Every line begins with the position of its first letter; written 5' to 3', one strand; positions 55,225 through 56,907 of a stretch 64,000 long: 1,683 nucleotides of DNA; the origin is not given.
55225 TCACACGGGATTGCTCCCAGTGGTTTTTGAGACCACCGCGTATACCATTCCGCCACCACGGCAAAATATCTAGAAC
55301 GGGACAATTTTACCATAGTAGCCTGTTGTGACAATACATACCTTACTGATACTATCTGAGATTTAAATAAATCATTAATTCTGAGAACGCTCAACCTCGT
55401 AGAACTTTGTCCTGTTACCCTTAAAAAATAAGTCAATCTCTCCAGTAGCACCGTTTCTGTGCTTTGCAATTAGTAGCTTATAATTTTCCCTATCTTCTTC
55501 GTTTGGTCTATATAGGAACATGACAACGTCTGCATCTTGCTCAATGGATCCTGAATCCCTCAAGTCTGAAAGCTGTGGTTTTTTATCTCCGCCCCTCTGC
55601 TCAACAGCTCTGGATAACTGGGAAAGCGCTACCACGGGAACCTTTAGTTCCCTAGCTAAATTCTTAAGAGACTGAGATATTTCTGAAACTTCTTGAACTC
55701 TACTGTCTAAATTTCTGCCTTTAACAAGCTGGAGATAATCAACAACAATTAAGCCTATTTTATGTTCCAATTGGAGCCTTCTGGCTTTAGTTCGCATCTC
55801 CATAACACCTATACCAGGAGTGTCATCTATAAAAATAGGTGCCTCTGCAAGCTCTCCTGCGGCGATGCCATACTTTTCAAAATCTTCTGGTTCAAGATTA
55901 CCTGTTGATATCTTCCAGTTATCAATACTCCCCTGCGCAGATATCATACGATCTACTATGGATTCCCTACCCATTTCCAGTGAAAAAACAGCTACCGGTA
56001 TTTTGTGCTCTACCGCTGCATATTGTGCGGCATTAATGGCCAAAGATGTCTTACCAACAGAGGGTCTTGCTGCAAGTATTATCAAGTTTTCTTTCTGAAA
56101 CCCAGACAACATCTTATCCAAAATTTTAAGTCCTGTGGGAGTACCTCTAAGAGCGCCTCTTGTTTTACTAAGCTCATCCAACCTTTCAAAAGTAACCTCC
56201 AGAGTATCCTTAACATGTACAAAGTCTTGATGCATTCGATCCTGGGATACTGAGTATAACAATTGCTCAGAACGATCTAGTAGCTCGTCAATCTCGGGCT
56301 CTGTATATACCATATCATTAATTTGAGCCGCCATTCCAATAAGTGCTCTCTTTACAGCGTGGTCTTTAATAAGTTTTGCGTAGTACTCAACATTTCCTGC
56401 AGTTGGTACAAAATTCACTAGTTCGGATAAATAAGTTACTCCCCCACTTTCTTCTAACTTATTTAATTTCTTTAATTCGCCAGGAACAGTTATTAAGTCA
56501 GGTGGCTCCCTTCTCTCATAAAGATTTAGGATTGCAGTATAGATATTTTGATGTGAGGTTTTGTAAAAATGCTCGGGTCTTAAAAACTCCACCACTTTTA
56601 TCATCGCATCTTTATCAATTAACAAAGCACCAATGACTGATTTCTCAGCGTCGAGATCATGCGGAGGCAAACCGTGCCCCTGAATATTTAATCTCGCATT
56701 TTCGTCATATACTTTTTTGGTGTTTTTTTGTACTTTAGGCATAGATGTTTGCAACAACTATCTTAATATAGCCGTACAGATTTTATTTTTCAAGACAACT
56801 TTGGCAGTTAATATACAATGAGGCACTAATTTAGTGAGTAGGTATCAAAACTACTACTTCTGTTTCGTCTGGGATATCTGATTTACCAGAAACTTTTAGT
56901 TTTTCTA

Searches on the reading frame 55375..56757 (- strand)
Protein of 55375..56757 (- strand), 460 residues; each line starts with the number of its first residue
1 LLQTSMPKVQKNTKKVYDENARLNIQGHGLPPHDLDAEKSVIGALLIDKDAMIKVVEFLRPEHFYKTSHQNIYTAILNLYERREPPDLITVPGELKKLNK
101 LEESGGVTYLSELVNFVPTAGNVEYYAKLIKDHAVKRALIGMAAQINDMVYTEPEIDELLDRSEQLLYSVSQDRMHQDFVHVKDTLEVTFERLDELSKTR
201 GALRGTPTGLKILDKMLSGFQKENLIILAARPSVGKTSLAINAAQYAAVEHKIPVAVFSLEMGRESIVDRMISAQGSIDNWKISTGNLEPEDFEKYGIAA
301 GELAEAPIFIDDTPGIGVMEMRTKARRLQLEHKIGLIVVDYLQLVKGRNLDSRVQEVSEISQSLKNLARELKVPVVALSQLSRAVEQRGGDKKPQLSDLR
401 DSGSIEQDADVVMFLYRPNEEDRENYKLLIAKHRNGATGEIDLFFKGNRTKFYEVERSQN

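Call 86: search_protein_families(library=pfam, proteins=[window:55375-56757:-], max_evalue=0.00001)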
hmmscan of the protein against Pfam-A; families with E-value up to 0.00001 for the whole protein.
window:55375-56757:- (460 aa): 3 families
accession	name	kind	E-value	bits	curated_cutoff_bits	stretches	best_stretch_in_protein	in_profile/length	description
PF03796.21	DnaB_C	-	8.8e-100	333.7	27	1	205-453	1-254/255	DnaB-like helicase C terminal domain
PF00772.26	DnaB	-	1.5e-34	118.6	23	1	31-132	2-103/103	DnaB-like helicase N terminal domain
PF13481.12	AAA_25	-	9.8e-11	42.1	27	1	214-381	23-190/195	AAA domain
